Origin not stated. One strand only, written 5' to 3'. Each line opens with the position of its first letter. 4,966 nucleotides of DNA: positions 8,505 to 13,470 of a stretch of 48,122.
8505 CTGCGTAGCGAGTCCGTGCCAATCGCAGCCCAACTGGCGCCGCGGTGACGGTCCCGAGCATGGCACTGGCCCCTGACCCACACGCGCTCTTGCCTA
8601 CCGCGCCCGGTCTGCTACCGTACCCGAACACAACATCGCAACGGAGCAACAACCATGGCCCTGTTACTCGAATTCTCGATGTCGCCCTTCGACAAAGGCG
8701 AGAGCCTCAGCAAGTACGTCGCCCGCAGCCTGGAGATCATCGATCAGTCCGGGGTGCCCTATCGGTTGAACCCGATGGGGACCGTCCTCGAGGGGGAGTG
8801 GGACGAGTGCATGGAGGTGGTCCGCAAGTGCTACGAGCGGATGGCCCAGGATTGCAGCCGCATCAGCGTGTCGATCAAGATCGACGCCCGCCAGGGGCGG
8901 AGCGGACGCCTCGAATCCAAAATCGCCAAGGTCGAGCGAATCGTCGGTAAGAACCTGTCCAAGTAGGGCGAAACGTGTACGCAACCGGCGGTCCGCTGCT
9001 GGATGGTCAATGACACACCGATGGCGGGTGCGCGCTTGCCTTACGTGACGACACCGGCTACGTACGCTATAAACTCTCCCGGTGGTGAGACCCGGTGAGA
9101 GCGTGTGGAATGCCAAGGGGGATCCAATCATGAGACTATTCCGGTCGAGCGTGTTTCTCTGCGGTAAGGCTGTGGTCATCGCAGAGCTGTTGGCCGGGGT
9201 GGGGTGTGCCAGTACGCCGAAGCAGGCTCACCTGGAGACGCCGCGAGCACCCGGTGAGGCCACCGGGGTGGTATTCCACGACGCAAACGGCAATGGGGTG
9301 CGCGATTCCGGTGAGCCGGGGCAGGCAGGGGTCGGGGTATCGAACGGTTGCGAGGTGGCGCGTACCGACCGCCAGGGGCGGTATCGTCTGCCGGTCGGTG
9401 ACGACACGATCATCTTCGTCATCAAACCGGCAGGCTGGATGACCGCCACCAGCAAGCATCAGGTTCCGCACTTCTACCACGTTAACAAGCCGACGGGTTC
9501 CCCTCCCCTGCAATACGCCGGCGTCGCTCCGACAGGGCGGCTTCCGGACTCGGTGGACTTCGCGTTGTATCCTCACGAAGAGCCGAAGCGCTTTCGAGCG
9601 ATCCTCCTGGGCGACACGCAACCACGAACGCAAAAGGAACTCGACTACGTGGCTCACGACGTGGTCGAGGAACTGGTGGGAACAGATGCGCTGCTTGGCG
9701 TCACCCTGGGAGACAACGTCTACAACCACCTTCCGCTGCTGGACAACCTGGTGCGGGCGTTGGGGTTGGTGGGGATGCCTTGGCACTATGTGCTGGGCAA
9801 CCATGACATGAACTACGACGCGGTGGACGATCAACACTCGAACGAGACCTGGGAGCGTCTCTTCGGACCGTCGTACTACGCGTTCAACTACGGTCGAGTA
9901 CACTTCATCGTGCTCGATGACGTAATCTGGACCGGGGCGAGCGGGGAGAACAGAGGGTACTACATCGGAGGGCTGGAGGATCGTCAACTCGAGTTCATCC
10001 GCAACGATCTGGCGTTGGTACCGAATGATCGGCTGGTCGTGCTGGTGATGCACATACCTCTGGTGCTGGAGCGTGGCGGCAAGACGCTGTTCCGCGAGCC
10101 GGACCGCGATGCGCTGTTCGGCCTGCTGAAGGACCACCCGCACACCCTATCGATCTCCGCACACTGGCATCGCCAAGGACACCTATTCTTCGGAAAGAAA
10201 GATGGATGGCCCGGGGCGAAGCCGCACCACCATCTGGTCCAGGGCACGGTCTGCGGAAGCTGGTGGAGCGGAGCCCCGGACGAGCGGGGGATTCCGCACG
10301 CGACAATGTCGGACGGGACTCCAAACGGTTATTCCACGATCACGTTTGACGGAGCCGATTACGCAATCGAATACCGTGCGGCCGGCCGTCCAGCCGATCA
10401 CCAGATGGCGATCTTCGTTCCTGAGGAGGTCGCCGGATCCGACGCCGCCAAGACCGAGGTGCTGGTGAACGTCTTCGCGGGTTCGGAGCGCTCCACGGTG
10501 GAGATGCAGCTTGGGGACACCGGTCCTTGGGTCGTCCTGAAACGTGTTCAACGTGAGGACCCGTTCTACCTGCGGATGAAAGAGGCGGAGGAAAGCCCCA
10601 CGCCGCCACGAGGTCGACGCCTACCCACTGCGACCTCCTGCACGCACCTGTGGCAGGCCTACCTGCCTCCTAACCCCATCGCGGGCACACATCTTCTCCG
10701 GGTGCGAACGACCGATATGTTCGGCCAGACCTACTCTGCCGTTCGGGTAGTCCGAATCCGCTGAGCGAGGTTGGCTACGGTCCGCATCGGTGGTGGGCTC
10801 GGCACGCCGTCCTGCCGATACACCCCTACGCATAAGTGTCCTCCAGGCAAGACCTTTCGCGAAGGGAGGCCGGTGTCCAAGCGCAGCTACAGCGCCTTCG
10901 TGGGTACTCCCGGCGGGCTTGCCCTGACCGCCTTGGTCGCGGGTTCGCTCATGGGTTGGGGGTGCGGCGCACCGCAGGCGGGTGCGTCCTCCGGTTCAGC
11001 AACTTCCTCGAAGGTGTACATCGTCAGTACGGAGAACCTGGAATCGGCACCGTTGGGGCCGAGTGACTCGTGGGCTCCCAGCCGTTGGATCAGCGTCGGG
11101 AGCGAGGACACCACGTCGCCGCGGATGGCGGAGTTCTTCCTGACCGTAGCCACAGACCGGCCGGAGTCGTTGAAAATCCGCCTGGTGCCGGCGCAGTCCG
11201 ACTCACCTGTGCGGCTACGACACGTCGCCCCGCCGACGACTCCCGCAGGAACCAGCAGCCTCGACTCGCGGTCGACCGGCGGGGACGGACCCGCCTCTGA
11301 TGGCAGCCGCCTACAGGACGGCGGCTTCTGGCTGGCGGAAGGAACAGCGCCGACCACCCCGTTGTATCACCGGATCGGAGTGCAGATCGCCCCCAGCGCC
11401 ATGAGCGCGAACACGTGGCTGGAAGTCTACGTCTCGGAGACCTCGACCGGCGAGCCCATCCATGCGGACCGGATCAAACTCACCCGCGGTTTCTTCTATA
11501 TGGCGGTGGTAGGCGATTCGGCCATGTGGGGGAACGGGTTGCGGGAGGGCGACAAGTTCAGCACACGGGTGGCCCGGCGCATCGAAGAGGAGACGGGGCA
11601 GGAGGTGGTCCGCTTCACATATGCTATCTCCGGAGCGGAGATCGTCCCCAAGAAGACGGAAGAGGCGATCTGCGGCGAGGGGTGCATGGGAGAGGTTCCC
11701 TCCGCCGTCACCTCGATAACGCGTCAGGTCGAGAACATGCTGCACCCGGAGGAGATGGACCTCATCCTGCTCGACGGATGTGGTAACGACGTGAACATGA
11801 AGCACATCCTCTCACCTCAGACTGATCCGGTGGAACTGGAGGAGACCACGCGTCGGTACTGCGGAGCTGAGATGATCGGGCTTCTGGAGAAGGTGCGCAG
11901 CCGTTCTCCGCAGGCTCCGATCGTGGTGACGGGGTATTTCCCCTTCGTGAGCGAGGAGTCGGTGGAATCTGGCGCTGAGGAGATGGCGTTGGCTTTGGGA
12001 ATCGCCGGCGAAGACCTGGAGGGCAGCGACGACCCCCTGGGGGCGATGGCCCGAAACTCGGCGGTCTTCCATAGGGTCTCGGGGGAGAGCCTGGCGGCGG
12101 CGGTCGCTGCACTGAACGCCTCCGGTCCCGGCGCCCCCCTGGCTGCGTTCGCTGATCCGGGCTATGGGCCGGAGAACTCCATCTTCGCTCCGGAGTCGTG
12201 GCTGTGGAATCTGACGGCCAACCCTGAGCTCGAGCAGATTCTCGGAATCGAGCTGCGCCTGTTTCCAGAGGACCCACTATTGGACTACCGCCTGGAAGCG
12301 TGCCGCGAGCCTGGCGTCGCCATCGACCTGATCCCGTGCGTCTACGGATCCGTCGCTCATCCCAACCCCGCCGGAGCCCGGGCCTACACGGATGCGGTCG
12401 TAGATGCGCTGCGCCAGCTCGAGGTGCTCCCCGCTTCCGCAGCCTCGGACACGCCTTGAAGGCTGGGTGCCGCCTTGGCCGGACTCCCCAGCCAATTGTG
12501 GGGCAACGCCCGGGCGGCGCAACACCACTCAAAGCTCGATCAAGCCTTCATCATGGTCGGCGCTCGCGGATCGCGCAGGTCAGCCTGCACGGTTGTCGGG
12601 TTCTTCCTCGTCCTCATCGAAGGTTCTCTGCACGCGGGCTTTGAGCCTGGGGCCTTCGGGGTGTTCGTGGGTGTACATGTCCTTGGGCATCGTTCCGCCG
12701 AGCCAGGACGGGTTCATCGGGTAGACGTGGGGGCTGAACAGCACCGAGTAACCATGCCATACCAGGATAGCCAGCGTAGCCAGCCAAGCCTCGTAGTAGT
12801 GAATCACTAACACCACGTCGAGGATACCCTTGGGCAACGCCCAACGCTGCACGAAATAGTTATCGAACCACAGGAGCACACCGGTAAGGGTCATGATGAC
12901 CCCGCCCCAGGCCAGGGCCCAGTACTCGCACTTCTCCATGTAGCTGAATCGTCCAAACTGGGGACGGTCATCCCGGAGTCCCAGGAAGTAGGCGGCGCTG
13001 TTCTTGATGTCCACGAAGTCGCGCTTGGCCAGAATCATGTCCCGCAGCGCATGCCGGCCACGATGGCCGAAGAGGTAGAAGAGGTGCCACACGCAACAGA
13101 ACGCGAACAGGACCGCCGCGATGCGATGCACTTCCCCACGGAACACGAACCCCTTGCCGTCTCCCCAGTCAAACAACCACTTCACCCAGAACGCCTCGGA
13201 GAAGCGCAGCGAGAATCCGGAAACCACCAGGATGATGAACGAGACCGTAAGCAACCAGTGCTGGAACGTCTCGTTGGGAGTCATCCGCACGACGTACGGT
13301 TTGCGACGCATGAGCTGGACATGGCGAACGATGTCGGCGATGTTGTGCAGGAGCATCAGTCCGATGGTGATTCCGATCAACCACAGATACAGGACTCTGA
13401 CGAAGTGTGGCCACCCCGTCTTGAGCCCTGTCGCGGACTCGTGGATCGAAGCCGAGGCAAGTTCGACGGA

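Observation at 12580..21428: Five-gene quinone-pool/periplasm electron-transfer module with 43 haem c motifs and no catalytic subunit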

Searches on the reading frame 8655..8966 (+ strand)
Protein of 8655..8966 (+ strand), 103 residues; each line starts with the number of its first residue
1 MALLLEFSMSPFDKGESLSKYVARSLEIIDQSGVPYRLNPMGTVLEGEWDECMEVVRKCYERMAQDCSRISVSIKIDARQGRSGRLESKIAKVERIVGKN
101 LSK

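Call 7: search_protein_families(library=pfam, proteins=[window:8655-8966:+], max_evalue=0.001)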
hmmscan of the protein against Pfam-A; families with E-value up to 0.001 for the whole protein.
window:8655-8966:+ (103 aa): 1 family
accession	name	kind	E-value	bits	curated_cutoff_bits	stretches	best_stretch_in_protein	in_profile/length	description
PF01910.22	Thiamine_BP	-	2.6e-30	104.6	24.9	1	6-94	2-92/92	Thiamine-binding protein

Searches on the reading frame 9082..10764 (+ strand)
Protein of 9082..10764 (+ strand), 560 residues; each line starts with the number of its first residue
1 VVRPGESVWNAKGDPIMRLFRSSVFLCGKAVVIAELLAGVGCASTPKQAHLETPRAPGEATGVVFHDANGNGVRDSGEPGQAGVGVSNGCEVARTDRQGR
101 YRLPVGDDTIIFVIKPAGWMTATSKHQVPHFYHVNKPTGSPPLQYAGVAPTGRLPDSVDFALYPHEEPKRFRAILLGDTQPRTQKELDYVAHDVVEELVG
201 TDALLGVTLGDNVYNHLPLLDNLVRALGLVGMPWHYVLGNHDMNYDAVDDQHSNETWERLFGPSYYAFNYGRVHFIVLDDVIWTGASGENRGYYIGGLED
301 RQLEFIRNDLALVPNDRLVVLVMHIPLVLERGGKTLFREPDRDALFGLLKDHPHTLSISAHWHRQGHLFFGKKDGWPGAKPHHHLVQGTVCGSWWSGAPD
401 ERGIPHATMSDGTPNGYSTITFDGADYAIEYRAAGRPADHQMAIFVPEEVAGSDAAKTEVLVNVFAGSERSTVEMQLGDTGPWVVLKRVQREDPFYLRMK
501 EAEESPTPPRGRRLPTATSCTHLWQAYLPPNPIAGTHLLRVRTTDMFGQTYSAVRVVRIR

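Call 7: search_protein_families(library=pfam, proteins=[window:9082-10764:+], max_evalue=0.001)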
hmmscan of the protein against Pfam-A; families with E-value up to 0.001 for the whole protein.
window:9082-10764:+ (560 aa): 4 families
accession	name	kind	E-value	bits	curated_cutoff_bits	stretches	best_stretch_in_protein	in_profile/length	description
PF16370.11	MetallophosC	-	2.2e-45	155.2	29.7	1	386-551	3-168/168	C terminal of Calcineurin-like phosphoesterase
PF16371.11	MetallophosN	-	1.5e-10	41.6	35.6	1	78-134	7-64/77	N terminal of Calcineurin-like phosphoesterase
PF00149.33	Metallophos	-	9.6e-06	26.6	21.5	1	174-364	4-190/191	Calcineurin-like phosphoesterase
PF17210.9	SdrD_B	-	0.00014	22.4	29.7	1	63-124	6-75/112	SdrD B-like domain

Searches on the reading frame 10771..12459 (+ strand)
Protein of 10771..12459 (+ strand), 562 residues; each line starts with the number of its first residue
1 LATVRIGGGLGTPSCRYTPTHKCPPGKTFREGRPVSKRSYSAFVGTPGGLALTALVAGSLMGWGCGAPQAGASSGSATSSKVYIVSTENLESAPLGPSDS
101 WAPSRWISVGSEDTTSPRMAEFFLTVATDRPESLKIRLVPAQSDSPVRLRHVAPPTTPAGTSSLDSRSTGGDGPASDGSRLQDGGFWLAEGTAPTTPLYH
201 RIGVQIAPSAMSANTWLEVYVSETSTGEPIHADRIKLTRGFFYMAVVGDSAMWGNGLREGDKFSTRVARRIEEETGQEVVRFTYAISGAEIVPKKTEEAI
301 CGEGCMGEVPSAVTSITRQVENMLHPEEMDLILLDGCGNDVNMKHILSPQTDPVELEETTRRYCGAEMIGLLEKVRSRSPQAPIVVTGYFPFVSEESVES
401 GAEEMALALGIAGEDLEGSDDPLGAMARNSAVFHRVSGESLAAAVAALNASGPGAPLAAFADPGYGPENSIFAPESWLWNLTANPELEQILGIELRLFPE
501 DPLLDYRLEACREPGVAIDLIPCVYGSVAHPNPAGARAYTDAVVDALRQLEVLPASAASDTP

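Call 7: search_protein_families(library=pfam, proteins=[window:10771-12459:+], max_evalue=0.001)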
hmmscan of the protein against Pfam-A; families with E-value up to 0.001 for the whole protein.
window:10771-12459:+ (562 aa): 1 family
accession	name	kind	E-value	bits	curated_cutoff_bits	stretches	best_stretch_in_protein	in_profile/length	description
PF13472.12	Lipase_GDSL_2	-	9.6e-09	36.4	32.9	1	246-396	1-117/178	GDSL-like Lipase/Acylhydrolase family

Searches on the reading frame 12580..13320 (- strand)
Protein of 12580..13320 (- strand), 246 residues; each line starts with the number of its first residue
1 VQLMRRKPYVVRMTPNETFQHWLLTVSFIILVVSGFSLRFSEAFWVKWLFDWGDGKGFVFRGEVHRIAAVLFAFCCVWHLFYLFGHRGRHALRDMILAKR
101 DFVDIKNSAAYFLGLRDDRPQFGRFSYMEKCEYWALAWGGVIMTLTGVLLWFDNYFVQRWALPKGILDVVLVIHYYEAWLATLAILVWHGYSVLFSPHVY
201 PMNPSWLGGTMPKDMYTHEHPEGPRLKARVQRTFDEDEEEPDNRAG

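Call 42: search_solved_structures(query=window:12580-13320:-, max_evalue=1, show_alignments=3)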
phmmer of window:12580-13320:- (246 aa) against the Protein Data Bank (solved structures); distinct sequences matched with E-value up to 1: 3.
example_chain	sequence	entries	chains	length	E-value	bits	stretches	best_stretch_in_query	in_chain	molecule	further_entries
1kqf_C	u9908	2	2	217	0.0017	21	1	9-192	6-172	FORMATE DEHYDROGENASE, NITRATE-INDUCIBLE, CYTOCHROME B556(FDN) SUBUNIT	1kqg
8qbh_A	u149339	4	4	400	0.33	13.5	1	21-96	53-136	Photorhabdus luminescens subsp. laumondii TTO1 complete genome segment 15/17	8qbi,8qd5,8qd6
6hxa_A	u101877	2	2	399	0.36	13.4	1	21-96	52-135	AntI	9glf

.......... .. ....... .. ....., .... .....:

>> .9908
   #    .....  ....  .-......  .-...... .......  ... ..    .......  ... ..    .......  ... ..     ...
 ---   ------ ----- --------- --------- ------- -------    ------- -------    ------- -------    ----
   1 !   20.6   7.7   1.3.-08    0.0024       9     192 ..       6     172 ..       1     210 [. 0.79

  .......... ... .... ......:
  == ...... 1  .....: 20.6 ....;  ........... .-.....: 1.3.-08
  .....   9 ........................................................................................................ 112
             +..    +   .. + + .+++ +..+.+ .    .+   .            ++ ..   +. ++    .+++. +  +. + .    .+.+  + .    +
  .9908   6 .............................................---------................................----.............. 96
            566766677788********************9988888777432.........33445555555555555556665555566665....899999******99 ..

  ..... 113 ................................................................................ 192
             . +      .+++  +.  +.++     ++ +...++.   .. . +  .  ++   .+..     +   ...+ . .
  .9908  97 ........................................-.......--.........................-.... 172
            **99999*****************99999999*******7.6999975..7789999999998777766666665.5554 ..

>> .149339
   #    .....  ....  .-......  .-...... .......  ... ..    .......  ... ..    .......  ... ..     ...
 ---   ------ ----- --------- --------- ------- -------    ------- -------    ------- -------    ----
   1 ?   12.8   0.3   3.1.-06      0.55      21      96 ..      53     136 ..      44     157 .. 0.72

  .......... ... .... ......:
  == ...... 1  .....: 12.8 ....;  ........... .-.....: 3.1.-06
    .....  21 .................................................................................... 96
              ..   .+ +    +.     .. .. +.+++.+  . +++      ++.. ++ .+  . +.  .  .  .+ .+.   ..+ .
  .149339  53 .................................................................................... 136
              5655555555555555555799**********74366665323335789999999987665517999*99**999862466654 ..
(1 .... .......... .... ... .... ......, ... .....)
